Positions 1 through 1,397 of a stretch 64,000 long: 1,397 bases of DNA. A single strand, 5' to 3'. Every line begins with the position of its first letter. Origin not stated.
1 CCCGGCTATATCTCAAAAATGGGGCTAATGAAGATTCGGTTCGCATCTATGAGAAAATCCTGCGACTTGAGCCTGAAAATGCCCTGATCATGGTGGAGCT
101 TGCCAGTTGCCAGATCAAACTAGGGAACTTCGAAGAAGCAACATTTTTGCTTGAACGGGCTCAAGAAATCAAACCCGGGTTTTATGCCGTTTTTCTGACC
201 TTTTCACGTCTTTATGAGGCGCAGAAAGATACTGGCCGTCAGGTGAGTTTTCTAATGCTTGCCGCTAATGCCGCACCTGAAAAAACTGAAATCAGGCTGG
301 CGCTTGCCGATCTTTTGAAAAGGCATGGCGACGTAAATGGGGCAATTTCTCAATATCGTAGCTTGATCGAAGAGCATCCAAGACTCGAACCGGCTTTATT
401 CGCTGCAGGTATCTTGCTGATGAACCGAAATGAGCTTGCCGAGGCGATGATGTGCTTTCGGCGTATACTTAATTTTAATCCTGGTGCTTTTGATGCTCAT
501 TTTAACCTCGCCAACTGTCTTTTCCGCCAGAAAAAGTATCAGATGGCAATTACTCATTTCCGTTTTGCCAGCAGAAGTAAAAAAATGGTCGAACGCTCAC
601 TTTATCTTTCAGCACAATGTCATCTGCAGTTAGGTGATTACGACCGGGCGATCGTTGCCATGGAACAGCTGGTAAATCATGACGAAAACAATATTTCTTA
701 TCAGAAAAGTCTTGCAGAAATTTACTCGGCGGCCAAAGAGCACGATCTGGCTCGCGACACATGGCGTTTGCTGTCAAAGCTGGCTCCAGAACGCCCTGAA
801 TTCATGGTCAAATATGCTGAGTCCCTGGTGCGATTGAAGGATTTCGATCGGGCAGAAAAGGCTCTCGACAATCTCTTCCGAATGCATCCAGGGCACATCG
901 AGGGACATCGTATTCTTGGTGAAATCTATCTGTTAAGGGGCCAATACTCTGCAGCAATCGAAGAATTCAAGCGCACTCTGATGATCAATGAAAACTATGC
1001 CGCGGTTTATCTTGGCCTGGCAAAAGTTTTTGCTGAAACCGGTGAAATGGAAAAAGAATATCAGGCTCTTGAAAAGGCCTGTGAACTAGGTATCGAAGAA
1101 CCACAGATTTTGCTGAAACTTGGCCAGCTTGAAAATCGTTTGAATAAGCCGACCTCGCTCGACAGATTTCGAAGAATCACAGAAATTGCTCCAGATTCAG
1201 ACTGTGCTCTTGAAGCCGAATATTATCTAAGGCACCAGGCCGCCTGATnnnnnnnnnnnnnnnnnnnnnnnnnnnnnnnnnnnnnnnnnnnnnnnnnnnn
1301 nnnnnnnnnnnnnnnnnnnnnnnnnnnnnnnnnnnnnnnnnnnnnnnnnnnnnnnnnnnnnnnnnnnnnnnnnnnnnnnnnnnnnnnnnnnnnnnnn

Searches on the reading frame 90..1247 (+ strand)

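Call 13: search_protein_families(library=pfam, proteins=[window:90-1247:+], max_evalue=0.001)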
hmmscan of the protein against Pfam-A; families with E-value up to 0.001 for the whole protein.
window:90-1247:+ (385 aa): 29 families (the best 25 are shown)
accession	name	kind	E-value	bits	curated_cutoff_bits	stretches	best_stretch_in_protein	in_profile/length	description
PF07719.23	TPR_2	-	6.7e-31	104.3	27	3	135-158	2-25/34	Tetratricopeptide repeat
PF14559.12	TPR_19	-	3e-30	104.8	25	2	148-210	5-67/68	Tetratricopeptide repeat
PF13428.12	TPR_14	-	2.7e-29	99.1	23.5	1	239-278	4-43/44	Tetratricopeptide repeat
PF13174.12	TPR_6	-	7.9e-28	95.6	26.3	0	170-196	2-28/33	Tetratricopeptide repeat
PF13432.12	TPR_16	-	2.3e-25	89.1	32.7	2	243-296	4-57/65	Tetratricopeptide repeat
PF13181.12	TPR_8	-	3.2e-24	83.4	25.7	0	169-199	2-32/34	Tetratricopeptide repeat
PF00515.34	TPR_1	-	5.5e-23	80.2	27.8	1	135-158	2-25/34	Tetratricopeptide repeat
PF12895.13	ANAPC3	-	9.2e-20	71.2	27.2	2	113-192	2-80/82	Anaphase-promoting complex, cyclosome, subunit 3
PF13414.12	TPR_11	-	2.2e-18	66.1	26.8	1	277-318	1-42/42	TPR repeat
PF23914.1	TPR_CcmH_CycH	-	1.6e-17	64.2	42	1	208-298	56-149/158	Cytochrome c-type biogenesis protein H TPR domain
PF13431.12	TPR_17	-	2.8e-16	58.8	24.4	1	122-154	1-33/34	Tetratricopeptide repeat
PF13424.12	TPR_12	-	9.9e-16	58.1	30.1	1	136-196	5-73/77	Tetratricopeptide repeat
PF24575.1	TPR_Slam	-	1e-15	58.5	35.2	1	103-157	50-104/104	Surface lipoprotein assembly modifier, N-terminal TPR repeats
PF13371.12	TPR_9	-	1.2e-11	44.9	35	1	246-298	5-57/73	Tetratricopeptide repeat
PF25058.1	ARM_TT21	-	6.3e-11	42.9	27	0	52-126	80-155/155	Tetratricopeptide repeat protein 21 ARM repeat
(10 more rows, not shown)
